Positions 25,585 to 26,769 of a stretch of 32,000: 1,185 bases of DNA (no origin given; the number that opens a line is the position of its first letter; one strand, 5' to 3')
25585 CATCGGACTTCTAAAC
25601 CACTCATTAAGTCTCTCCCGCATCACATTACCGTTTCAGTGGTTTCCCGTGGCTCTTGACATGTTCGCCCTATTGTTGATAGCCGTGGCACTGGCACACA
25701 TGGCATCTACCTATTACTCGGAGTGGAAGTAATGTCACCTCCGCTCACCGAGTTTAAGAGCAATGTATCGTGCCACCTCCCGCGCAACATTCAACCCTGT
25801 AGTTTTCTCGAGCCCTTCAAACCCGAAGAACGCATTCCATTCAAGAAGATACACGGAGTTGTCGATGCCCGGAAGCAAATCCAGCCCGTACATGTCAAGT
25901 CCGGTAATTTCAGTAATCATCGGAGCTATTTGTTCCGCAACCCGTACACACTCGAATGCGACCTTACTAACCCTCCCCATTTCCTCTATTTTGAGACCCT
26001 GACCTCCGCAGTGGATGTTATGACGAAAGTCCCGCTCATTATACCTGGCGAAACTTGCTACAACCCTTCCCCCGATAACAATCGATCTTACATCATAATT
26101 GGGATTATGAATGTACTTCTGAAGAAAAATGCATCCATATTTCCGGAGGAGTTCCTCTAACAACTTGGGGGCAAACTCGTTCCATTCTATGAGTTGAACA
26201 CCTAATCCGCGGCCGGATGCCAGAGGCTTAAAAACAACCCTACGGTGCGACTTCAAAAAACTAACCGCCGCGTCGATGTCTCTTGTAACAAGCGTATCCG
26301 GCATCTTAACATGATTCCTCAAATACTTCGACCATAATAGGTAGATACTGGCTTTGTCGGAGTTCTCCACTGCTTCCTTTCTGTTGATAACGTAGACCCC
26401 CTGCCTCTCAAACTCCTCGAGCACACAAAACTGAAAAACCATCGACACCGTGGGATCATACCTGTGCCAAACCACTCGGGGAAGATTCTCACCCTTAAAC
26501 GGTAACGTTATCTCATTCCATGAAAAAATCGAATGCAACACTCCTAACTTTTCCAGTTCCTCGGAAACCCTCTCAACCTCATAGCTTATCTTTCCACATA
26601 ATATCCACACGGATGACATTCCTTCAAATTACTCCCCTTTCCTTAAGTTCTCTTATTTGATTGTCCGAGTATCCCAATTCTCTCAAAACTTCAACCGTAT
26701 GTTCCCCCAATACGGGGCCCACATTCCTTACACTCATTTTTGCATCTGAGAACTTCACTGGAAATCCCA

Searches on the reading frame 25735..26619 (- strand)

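Call 37: search_protein_families(library=pfam, proteins=[window:25735-26619:-], max_evalue=0.001)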
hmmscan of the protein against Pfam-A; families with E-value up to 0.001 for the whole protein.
window:25735-26619:- (294 aa): 3 families
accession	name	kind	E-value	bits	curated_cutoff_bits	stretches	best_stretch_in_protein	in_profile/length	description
PF08443.16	RimK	-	7.9e-23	81.5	21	1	100-286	12-188/188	RimK-like ATP-grasp domain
PF02955.21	GSH-S_ATP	-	2.3e-14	53.6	23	1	106-249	12-152/175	Prokaryotic glutathione synthetase, ATP-grasp domain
PF14398.11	ATPgrasp_YheCD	-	5.5e-05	23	26.8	0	88-146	11-69/255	YheC/D like ATP-grasp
